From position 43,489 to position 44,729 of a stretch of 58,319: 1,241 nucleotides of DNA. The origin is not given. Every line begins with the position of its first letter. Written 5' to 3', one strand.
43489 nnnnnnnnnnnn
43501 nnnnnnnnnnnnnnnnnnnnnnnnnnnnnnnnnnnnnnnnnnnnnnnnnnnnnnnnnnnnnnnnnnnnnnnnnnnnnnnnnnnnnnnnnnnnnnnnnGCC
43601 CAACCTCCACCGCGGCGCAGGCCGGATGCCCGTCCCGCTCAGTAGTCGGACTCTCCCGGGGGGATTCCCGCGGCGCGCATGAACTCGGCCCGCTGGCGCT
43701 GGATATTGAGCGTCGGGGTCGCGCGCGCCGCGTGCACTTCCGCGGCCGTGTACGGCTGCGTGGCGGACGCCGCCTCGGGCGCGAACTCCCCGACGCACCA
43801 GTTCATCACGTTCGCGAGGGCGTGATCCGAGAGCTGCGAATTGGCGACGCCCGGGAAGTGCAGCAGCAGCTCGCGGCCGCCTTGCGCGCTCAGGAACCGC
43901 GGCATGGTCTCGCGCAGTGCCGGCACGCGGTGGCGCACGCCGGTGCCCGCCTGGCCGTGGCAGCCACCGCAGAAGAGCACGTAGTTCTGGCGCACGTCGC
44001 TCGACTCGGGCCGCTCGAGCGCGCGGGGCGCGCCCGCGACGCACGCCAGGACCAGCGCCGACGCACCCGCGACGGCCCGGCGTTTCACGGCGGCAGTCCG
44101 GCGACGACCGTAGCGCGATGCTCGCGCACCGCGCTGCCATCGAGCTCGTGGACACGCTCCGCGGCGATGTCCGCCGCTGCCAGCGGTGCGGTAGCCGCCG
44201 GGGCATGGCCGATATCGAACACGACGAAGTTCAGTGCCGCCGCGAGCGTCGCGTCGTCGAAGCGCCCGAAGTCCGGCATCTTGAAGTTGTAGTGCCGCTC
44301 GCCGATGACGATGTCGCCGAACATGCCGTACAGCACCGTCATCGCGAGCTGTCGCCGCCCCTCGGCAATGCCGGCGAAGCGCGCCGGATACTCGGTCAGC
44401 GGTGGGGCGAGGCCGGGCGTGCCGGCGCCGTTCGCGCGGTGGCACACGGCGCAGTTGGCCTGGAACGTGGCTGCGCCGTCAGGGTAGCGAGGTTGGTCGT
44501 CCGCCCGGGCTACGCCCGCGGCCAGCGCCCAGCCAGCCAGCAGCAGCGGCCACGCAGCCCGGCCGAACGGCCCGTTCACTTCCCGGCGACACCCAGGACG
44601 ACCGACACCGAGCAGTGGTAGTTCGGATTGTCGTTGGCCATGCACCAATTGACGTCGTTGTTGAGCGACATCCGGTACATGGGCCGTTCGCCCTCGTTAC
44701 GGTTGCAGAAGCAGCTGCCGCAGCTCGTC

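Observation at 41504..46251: Stripped-down TTQ amine dehydrogenase operon: mauB-mauA joined to two dedicated cytochromes c and a cytoplasmic molybdoenzyme, with no mauE, mauD, mauG or cupredoxin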

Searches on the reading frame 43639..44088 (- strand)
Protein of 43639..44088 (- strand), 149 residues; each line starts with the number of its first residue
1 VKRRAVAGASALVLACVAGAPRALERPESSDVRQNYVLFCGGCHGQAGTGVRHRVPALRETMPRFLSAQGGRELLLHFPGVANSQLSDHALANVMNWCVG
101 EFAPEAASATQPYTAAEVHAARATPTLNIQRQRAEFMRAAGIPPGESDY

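Call 3: search_protein_families(library=pfam, proteins=[window:43639-44088:-], max_evalue=0.01)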
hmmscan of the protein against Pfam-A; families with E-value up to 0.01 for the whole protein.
window:43639-44088:- (149 aa): 1 family
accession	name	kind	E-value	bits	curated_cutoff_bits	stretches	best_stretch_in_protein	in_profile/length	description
PF00034.26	Cytochrom_C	-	0.0064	18.2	21.3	0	38-67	10-39/90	Cytochrome c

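Call 4: search_protein_families(library=ncbifam, proteins=[window:43639-44088:-], max_evalue=0.01)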
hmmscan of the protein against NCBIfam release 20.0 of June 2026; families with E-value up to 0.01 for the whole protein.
window:43639-44088:- (149 aa): 0 families

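Call 44: find_homologous_proteins(query=window:43639-44088:-, max_evalue=0.00001)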
Query window:43639-44088:- (149 aa): 46 proteins with E <= 0.00001 among 442 candidates.
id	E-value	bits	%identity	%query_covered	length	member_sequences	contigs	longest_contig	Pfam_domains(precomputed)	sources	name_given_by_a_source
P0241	2.3e-93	328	100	100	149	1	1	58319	-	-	-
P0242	4.1e-72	259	86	84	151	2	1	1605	-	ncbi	-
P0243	4.3e-55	204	73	84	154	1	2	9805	-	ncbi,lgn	-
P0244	1.1e-51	193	70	85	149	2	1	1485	-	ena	-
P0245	1.8e-51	192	67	95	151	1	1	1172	-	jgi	jgi:cytochrome c553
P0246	5.3e-51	191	68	84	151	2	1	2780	-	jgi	jgi:cytochrome c553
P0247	1.1e-50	190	66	95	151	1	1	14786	-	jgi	jgi:hypothetical protein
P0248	1.1e-50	190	69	84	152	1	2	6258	-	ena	-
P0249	1.2e-50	190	68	84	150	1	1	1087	-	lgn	-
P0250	2.0e-50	189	68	85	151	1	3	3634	-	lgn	-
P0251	2.6e-50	188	69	82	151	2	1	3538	-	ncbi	-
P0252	3.6e-50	188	65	84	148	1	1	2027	-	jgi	jgi:mono/diheme cytochrome c family protein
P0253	3.7e-50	188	63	91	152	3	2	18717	-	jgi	jgi:hypothetical protein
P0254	6.7e-50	187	68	84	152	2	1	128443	-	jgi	jgi:cytochrome c553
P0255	2.2e-49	185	67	84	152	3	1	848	-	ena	-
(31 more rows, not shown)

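Call 57: predict_structure(alignment_id=A2)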
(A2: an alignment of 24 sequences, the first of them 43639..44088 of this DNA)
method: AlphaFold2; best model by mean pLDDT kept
length: 149 residues; sequences in the alignment: 24
mean_pLDDT: 81.5   pTM: 0.72
mean pLDDT of the five models: 81.5, 81.1, 79.1, 79.1, 78.7
residues with pLDDT >= 90: 67; 70-90: 45; 50-70: 33; < 50: 4
segments of 3 or more residues with pLDDT < 50: none
pLDDT, mean of each block of 10 residues (from residue 1): 55 55 65 93 90 88 91 90 92 97 93 97 78 76 62
secondary structure, 60 per line:
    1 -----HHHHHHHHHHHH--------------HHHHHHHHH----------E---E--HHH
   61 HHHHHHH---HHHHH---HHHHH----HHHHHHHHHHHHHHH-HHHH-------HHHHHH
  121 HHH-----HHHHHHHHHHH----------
elements in order: H6-17 H32-40 H58-67 H71-75 H79-83 H88-102 H104-107 H115-123 H129-139

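Call 60: fold_search(model_id=the predicted structure, library=pdb)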
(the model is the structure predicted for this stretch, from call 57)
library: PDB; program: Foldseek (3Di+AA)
matches with E <= 10: 13; with E <= 0.001: 0
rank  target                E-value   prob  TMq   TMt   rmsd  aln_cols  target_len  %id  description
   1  1dt1                  1.1e-03  1.00  0.57  0.65   4.3       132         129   24  THERMUS THERMOPHILUS CYTOCHROME C552 SYNTHESIZED BY ESCHERICHIA COLI (released 2000-02-18)
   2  1qyz                  1.4e-03  1.00  0.59  0.66   4.3       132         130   23  Characterization of the malformed, recombinant cytochrome rC552 (released 2004-09-28)
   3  1c52                  3.5e-03  1.00  0.60  0.67   2.5       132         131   24  THERMUS THERMOPHILUS CYTOCHROME-C552: A NEW HIGHLY THERMOSTABLE CYTOCHROME-C STRUCTURE OBTAINED BY MAD PHASING (released 1998-06-24)
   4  1foc_A                2.5e-02  1.00  0.58  0.66   2.6       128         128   24  Cytochrome C557: improperly folded thermus thermophilus C552 (released 2000-11-08)
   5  7r2u                  1.2e+00  0.60  0.42  0.15   8.8       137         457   20  CRYSTAL STRUCTURE OF AS-ISOLATED Q262N MUTANT OF THREE-DOMAIN HEME-CU NITRITE REDUCTASE FROM RALSTONIA PICKETTII (released 2023-02-15)
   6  6qpx_A                1.7e+00  0.63  0.40  0.15   4.5       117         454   20  Crystal structure of nitrite bound Y323A mutant of haem-Cu containing nitrite reductase from Ralstonia pickettii (released 2019-11-06)
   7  5kl8_A                5.9e+00  0.02  0.16  0.10  14.3       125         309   13  Crystal structure of the Pumilio-Nos-CyclinB RNA complex (released 2016-08-17)
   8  2zzs_1                6.5e+00  0.04  0.20  0.31  11.6        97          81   14  Crystal structure of cytochrome c554 from Vibrio parahaemolyticus strain RIMD2210633 (released 2010-03-16)
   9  2zop_E                7.6e+00  0.04  0.21  0.26  11.8       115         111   18  X-ray crystal structure of a CRISPR-associated Cmr5 family protein from Thermus thermophilus HB8 (released 2009-02-10)
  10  9fit_A                8.0e+00  0.02  0.16  0.10  12.0        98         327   13  Structure-guided discovery of selective USP7 inhibitors with in vivo activity (released 2024-11-06)
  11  5mil_A                8.4e+00  0.01  0.13  0.12  14.9       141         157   11  Pirating conserved phage mechanisms promotes promiscuous staphylococcal pathogenicity islands transfer. (released 2017-09-06)
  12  8i9w_CH               8.4e+00  0.01  0.12  0.06  17.8       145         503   11  Cryo-EM structure of a Chaetomium thermophilum pre-60S ribosomal subunit - Dbp10-3 (released 2023-05-17)
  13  2aj4_A                9.9e+00  0.01  0.15  0.08  15.2       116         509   14  Crystal structure of Saccharomyces cerevisiae Galactokinase in complex with galactose and Mg:AMPPNP (released 2005-08-30)

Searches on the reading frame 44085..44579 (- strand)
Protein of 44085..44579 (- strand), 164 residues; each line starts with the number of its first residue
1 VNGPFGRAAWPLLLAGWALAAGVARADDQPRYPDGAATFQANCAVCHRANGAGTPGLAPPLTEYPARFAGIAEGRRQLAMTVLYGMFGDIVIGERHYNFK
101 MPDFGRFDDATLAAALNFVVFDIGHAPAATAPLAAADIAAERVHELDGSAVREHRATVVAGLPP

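Call 3: search_protein_families(library=pfam, proteins=[window:44085-44579:-], max_evalue=0.01)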
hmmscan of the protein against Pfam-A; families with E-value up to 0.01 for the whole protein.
window:44085-44579:- (164 aa): 2 families
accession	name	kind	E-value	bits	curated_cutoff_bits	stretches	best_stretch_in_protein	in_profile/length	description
PF00034.26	Cytochrom_C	-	1.4e-08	36.4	21.3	1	34-119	3-86/90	Cytochrome c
PF13442.11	Cytochrome_CBB3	-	2.5e-07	31.3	27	1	33-119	4-68/68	Cytochrome C oxidase, cbb3-type, subunit III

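Call 4: search_protein_families(library=ncbifam, proteins=[window:44085-44579:-], max_evalue=0.01)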
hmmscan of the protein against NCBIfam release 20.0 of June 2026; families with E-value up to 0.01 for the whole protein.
window:44085-44579:- (164 aa): 3 families
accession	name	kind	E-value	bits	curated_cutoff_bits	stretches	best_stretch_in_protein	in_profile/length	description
TIGR00782.1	ccoP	equivalog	0.00057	19.3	179.95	1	24-64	195-236/285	cytochrome-c oxidase, cbb3-type subunit III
NF050122.1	bc1_QcrC_actin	exception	0.0022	17.3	200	1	32-54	136-158/253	cytochrome bc1 complex diheme cytochrome c subunit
TIGR02603.1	CxxCH_TIGR02603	domain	0.0094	16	68.15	0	35-65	6-35/134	putative heme-binding domain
